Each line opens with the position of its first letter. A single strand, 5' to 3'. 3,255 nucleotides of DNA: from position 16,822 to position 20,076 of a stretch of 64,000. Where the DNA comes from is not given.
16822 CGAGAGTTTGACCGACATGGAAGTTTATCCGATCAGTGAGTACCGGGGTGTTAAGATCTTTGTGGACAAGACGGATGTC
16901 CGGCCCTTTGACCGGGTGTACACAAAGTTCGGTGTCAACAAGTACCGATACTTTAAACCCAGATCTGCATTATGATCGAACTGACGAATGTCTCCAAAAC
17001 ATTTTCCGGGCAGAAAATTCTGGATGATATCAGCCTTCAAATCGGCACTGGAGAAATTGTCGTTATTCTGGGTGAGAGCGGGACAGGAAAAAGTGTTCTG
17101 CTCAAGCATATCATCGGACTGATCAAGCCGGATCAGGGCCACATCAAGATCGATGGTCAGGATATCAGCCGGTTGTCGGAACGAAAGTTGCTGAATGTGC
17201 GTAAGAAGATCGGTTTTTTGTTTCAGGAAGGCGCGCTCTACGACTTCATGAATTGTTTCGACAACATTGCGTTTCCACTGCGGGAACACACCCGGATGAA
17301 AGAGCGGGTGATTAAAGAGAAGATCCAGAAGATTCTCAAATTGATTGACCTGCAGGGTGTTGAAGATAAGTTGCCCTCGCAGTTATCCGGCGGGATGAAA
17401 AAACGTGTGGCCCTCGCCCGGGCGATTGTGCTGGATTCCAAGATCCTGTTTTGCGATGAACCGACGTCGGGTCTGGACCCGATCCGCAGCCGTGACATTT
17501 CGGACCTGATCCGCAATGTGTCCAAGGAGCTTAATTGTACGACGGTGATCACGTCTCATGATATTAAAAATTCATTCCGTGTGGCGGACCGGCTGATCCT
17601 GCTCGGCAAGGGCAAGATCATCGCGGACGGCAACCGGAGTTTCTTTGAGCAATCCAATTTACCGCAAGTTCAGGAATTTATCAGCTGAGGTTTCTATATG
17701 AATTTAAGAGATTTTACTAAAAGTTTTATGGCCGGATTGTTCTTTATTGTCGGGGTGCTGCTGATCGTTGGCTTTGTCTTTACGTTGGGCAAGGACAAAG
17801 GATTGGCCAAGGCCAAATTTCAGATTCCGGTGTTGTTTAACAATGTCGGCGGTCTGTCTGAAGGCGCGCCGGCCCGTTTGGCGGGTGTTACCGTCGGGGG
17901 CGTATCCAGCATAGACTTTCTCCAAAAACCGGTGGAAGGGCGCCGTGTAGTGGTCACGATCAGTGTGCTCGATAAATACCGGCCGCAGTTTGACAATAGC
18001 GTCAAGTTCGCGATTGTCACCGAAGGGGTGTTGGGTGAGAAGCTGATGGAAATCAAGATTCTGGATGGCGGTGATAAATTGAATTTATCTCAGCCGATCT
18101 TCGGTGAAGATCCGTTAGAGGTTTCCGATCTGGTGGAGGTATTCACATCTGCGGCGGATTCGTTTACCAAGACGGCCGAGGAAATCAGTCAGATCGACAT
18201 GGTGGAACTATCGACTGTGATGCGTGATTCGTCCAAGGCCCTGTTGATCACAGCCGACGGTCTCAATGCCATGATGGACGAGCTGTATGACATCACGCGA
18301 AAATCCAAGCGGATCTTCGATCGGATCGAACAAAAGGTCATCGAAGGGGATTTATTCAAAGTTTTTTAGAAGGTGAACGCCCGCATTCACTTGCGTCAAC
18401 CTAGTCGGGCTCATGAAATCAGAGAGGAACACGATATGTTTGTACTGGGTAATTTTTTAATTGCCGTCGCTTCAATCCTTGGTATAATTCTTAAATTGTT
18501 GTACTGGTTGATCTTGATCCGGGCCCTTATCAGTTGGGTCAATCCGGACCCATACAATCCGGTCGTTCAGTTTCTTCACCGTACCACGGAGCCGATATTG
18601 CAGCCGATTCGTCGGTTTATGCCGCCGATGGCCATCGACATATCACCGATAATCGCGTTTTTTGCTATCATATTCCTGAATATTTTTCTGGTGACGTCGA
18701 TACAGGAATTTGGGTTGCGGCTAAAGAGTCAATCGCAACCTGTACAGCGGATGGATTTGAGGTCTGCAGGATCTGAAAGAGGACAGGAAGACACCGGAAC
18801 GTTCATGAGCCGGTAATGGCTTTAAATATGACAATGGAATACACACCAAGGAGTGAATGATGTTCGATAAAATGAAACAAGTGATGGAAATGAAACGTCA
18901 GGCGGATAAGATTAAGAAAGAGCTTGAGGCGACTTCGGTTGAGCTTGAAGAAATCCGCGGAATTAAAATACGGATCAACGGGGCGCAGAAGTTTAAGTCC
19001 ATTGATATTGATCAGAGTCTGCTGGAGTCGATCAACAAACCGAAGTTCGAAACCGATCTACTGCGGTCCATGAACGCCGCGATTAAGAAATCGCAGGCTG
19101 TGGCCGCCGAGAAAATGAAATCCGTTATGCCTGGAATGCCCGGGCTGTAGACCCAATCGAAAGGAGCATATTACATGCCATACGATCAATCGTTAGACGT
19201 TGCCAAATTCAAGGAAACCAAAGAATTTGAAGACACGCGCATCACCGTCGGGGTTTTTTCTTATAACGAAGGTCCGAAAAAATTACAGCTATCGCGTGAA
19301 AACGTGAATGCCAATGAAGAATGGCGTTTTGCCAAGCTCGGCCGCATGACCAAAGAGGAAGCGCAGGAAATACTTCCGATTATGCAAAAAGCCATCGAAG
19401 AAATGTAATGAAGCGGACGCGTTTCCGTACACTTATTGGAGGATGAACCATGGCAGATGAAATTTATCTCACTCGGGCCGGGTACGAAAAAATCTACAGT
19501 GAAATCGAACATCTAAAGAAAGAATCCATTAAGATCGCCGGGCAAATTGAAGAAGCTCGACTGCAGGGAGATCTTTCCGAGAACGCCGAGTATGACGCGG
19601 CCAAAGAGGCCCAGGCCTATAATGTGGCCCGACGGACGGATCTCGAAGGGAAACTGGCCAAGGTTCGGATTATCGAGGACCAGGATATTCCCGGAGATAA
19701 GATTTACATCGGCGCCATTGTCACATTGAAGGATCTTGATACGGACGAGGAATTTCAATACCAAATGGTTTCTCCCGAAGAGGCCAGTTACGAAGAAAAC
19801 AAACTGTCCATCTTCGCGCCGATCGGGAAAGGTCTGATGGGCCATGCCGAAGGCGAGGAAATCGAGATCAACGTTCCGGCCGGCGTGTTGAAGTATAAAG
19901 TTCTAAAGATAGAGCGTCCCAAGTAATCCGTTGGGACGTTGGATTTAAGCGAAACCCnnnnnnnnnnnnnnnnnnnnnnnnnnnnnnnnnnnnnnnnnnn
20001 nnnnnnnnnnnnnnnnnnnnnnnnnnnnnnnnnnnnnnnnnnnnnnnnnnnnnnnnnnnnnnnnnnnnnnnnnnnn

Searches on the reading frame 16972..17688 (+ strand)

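Call 8: search_protein_families(library=pfam, proteins=[window:16972-17688:+], max_evalue=0.001)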
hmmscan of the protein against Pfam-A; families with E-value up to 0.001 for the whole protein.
window:16972-17688:+ (238 aa): 3 families
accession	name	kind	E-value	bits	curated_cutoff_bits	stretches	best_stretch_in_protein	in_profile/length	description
PF00005.33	ABC_tran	-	3.5e-36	125.3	25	1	17-166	1-137/137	ABC transporter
PF13304.12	AAA_21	-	4.8e-07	30.6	27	1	135-197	235-299/304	AAA domain, putative AbiEii toxin, Type IV TA system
PF13191.12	AAA_16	-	0.0004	21.4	32.6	1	23-50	20-47/167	AAA ATPase domain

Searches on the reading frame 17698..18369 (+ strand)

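Call 8: search_protein_families(library=pfam, proteins=[window:17698-18369:+], max_evalue=0.001)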
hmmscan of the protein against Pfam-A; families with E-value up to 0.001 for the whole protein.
window:17698-18369:+ (223 aa): 1 family
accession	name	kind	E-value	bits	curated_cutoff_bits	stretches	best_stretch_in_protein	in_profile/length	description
PF02470.25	MlaD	-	7.9e-13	48.9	25.1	1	42-119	4-78/81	MlaD protein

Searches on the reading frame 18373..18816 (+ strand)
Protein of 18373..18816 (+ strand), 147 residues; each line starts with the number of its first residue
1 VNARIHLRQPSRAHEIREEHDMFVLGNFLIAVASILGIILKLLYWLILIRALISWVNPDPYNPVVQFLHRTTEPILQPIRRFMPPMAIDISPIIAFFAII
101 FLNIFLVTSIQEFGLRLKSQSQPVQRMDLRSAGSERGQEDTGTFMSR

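Call 8: search_protein_families(library=pfam, proteins=[window:18373-18816:+], max_evalue=0.001)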
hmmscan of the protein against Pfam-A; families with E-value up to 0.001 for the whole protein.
window:18373-18816:+ (147 aa): 1 family
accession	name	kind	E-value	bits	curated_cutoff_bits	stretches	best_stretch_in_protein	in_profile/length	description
PF02325.22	YGGT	-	4.7e-23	81.8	27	1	38-106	2-70/70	YGGT family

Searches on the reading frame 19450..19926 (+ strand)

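Call 8: search_protein_families(library=pfam, proteins=[window:19450-19926:+], max_evalue=0.001)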
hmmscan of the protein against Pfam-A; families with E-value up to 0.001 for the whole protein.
window:19450-19926:+ (158 aa): 2 families
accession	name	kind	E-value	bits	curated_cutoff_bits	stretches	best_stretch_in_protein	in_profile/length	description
PF01272.25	GreA_GreB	-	1e-24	86.8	26.9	1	81-155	2-76/77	Transcription elongation factor, GreA/GreB, C-term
PF03449.20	GreA_GreB_N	-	6.4e-21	74.8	24.5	1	5-74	1-71/71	Transcription elongation factor, N-terminal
